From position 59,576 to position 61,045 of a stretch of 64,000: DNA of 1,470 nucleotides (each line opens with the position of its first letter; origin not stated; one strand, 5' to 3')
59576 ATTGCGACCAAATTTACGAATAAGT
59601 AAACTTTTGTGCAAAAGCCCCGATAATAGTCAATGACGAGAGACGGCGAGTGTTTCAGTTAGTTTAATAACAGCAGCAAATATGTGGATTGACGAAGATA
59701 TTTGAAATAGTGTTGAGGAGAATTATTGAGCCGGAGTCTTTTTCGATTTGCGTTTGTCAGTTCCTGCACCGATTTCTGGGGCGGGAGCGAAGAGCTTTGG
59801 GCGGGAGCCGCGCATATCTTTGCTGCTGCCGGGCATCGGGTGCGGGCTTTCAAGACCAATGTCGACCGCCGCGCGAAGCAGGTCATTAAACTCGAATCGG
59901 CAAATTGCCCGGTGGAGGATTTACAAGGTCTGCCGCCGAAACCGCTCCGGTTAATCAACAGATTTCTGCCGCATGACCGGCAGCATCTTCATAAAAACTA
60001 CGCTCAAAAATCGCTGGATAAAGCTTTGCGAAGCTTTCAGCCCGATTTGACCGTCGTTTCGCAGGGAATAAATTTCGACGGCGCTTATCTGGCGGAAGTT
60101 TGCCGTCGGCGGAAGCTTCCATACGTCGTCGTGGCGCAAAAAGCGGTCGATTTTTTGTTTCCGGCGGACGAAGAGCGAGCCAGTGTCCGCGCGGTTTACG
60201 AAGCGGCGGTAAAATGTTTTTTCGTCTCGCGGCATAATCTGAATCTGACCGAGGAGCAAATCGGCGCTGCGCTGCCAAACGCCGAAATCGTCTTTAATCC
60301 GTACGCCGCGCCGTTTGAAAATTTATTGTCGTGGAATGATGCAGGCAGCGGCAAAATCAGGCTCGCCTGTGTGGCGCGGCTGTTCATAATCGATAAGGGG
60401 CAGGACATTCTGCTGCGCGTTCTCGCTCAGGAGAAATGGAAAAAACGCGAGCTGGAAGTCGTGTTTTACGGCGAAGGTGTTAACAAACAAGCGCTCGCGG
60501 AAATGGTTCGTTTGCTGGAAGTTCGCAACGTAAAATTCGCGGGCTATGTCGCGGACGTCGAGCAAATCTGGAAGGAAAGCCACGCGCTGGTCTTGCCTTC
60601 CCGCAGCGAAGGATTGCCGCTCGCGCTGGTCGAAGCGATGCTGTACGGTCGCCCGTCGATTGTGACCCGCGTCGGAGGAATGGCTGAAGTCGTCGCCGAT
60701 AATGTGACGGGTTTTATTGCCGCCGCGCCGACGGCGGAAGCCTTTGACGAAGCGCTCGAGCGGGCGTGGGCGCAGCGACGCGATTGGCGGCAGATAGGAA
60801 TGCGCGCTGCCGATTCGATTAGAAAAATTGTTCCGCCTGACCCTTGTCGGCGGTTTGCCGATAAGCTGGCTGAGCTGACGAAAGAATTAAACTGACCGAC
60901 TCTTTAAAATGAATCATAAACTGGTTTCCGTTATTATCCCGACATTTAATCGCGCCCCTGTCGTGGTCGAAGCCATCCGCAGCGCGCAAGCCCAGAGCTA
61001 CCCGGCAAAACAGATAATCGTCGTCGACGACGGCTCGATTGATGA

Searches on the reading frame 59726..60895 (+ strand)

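Call 61: search_protein_families(library=pfam, proteins=[window:59726-60895:+], max_evalue=0.00001)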
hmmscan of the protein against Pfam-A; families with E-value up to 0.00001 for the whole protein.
window:59726-60895:+ (389 aa): 3 families
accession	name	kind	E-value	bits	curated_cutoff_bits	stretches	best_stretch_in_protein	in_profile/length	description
PF13692.12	Glyco_trans_1_4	-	2.4e-29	102.9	27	1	212-348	3-140/142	Glycosyl transferases group 1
PF00534.26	Glycos_transf_1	-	7.8e-28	97.6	26.4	1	209-352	14-160/172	Glycosyl transferases group 1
PF20706.3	GT4-conflict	-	1.9e-07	30.9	26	1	224-351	212-350/385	Family 4 Glycosyltransferase in conflict systems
